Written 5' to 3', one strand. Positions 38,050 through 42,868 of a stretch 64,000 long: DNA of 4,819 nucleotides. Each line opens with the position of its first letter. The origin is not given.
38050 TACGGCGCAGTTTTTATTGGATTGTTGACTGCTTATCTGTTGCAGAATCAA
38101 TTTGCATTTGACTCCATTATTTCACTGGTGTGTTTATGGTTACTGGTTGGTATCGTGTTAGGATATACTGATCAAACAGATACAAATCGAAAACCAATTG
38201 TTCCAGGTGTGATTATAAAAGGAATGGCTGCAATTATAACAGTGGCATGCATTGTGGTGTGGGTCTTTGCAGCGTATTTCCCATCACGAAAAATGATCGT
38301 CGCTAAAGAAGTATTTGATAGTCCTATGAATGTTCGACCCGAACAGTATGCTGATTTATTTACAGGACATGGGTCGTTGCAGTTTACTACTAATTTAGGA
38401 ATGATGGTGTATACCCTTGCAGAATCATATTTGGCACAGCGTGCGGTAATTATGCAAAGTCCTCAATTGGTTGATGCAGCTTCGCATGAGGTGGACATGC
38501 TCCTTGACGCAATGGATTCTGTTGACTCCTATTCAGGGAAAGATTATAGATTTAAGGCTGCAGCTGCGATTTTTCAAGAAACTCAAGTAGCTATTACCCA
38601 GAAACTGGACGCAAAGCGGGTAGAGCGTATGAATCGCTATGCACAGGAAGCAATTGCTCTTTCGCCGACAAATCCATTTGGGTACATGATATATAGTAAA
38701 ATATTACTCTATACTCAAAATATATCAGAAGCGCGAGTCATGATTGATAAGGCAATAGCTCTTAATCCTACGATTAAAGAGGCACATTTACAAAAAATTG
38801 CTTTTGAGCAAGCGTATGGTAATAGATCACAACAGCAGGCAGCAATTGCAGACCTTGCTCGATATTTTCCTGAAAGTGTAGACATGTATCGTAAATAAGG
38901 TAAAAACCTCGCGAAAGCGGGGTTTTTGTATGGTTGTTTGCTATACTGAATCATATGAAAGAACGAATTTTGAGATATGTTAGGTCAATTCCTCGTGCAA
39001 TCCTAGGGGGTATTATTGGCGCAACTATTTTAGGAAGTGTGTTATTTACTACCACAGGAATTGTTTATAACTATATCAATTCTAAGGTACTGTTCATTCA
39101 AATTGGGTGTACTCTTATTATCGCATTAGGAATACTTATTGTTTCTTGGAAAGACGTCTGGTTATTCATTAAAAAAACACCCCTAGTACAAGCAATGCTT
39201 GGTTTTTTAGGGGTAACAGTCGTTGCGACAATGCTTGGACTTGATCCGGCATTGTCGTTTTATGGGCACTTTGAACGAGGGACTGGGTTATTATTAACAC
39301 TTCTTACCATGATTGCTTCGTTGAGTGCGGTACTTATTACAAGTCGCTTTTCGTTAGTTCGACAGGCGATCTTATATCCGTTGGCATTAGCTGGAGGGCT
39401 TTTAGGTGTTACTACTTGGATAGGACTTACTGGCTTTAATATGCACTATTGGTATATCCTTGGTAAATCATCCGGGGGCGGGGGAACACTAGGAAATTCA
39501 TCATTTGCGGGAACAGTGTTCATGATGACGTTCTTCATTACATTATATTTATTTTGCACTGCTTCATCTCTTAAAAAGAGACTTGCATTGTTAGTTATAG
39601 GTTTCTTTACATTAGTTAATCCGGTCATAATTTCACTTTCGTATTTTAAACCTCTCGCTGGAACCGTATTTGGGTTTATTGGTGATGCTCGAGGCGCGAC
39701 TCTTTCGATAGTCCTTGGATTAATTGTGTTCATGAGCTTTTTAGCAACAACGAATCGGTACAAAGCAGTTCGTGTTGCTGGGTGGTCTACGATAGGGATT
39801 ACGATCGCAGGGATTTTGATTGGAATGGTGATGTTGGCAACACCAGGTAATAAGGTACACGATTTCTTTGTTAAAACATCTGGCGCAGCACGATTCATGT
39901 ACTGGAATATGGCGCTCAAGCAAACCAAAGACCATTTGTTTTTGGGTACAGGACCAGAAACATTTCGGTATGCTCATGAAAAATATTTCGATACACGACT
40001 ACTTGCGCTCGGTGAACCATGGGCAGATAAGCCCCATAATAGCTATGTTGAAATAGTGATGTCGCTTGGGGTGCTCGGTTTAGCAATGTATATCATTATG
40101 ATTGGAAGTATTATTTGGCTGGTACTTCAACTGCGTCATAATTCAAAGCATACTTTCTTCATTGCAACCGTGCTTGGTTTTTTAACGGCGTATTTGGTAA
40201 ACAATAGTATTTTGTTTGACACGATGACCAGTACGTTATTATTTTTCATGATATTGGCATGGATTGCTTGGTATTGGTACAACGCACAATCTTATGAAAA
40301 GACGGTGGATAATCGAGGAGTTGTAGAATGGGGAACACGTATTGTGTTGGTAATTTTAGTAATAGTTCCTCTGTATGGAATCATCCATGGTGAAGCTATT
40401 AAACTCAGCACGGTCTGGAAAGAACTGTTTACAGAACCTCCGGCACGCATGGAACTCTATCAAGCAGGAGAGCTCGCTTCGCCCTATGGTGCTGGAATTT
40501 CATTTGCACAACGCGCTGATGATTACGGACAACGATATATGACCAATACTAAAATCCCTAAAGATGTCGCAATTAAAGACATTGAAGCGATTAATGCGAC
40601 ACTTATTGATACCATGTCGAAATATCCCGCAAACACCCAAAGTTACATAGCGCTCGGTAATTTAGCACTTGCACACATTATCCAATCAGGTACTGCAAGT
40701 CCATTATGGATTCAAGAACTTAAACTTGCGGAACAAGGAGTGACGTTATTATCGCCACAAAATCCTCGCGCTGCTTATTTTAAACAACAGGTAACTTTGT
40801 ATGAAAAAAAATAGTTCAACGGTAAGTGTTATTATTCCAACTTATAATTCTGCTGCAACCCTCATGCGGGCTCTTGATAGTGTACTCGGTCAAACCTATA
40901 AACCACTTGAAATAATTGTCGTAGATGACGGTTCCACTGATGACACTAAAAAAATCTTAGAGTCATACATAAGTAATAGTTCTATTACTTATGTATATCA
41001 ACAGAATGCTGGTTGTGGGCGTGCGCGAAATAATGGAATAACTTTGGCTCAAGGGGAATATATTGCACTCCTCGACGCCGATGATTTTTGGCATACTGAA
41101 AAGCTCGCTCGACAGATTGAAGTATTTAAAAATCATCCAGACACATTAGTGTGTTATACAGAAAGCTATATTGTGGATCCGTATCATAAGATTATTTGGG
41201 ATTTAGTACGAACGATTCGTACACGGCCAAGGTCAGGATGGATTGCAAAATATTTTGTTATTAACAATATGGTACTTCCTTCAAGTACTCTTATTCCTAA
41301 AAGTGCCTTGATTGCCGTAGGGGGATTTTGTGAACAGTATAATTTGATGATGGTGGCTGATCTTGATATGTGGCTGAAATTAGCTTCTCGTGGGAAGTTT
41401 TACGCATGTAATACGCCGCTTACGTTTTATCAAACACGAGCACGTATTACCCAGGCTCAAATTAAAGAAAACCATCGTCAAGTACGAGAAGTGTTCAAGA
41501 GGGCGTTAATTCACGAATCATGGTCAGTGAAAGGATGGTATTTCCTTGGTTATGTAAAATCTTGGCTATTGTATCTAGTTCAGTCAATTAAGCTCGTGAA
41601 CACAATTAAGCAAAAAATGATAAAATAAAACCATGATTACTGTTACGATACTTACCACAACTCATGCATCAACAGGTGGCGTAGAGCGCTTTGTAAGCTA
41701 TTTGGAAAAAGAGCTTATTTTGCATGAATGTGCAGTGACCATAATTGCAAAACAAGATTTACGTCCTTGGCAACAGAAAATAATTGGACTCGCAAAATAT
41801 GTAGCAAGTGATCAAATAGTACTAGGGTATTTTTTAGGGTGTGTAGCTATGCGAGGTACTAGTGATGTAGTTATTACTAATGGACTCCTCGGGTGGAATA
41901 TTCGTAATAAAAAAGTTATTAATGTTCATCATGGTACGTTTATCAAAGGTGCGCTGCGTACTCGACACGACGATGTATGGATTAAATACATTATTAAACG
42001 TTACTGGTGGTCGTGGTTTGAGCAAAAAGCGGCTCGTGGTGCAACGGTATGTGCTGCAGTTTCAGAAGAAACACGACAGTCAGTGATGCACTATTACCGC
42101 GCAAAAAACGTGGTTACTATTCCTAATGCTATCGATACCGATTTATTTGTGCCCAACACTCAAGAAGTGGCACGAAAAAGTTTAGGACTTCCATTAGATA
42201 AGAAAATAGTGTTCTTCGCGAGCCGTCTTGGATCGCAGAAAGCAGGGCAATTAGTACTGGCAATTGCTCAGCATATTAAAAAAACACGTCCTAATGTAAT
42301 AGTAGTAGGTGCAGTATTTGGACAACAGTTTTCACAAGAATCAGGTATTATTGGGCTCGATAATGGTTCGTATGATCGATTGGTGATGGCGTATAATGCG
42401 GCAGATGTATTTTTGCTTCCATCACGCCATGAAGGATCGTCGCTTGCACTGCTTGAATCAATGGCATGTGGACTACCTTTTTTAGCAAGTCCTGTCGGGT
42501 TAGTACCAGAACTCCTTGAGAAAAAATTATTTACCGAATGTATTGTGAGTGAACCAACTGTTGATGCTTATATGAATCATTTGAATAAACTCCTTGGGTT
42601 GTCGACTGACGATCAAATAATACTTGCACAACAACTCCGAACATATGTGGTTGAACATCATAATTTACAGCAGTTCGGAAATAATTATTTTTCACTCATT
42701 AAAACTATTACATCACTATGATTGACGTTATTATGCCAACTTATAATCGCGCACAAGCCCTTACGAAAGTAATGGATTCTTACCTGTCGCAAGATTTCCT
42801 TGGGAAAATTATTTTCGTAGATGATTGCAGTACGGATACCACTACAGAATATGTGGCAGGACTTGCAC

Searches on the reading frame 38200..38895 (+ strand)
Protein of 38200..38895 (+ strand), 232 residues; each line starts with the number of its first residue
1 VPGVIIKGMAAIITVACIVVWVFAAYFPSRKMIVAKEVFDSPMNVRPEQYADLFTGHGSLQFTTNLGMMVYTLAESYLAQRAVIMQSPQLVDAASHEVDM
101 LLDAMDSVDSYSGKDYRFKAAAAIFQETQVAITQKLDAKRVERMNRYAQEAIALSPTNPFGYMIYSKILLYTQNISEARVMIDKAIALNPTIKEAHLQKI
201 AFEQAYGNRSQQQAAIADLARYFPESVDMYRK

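Call 70: search_protein_families(library=pfam, proteins=[window:38200-38895:+], max_evalue=10)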
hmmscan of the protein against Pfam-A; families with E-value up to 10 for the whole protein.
window:38200-38895:+ (232 aa): 6 families
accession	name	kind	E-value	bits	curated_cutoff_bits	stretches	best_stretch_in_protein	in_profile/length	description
PF13428.12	TPR_14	-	0.0042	18.1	23.5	1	162-200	4-42/44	Tetratricopeptide repeat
PF07719.23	TPR_2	-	0.0049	17.3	27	1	161-191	3-33/34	Tetratricopeptide repeat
PF12569.14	NatA_aux_su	-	0.014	14.9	33.3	1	120-222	153-254/515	N-terminal acetyltransferase A, auxiliary subunit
PF23914.1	TPR_CcmH_CycH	-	0.021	15.1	42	1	153-219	44-110/158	Cytochrome c-type biogenesis protein H TPR domain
PF13431.12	TPR_17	-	0.038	14.7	24.4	1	148-178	2-32/34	Tetratricopeptide repeat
PF07195.17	FliD_C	-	0.076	12.9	25.4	1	30-95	134-199/236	Flagellar hook-associated protein 2 C-terminus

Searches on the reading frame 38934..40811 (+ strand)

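Call 85: search_protein_families(library=pfam, proteins=[window:38934-40811:+], max_evalue=0.001)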
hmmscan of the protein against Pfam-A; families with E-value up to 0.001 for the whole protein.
window:38934-40811:+ (626 aa): 1 family
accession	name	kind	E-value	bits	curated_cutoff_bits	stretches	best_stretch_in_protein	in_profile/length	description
PF04932.20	Wzy_C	-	4.2e-16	59.5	31.7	1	245-387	8-149/149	O-Antigen ligase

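Call 97: search_protein_families(library=ncbifam, proteins=[window:38934-40811:+], max_evalue=0.01)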
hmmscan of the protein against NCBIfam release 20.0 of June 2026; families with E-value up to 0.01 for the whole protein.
window:38934-40811:+ (626 aa): 0 families

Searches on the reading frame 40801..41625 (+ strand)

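Call 85: search_protein_families(library=pfam, proteins=[window:40801-41625:+], max_evalue=0.001)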
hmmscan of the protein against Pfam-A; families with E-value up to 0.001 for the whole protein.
window:40801-41625:+ (275 aa): 4 families
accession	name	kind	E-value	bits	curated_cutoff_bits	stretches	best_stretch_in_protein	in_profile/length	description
PF00535.33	Glycos_transf_2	-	6.3e-38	130.8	23.3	1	9-120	1-114/168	Glycosyl transferase family 2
PF10111.15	Glyco_tranf_2_2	-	3.7e-21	76.3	27.3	1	9-214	1-219/276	Glycosyltransferase like family 2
PF13641.12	Glyco_tranf_2_3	-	1.3e-13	52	27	1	8-228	3-228/230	Glycosyltransferase like family 2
PF13704.12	Glyco_tranf_2_4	-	4.5e-05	24.3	27.5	1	37-106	21-94/98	Glycosyl transferase family 2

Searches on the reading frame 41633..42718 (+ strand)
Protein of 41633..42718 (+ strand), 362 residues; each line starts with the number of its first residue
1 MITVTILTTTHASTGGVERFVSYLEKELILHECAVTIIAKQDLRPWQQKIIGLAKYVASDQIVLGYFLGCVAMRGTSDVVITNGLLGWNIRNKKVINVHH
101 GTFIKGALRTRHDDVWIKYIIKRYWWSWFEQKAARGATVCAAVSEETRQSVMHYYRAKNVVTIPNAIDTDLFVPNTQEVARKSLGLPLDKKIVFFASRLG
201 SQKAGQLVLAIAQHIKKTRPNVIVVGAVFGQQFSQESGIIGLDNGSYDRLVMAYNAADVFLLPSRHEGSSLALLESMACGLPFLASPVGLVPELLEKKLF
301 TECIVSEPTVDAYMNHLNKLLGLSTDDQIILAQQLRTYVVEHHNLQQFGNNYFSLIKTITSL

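Call 85: search_protein_families(library=pfam, proteins=[window:41633-42718:+], max_evalue=0.001)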
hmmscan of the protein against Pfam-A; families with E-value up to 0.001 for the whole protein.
window:41633-42718:+ (362 aa): 5 families
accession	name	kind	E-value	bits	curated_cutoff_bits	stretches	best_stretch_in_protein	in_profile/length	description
PF00534.26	Glycos_transf_1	-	6.9e-19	68.5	26.4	1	178-322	3-157/172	Glycosyl transferases group 1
PF13692.12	Glyco_trans_1_4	-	8.5e-17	62.2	27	1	191-321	2-140/142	Glycosyl transferases group 1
PF13439.12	Glyco_transf_4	-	9.2e-12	45.7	28.5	1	15-170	2-169/170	Glycosyltransferase Family 4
PF20706.3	GT4-conflict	-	2.4e-05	23.9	26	1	247-299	272-324/385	Family 4 Glycosyltransferase in conflict systems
PF13524.12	Glyco_trans_1_2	-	0.00017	22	25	1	227-347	18-137/144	Glycosyl transferase-like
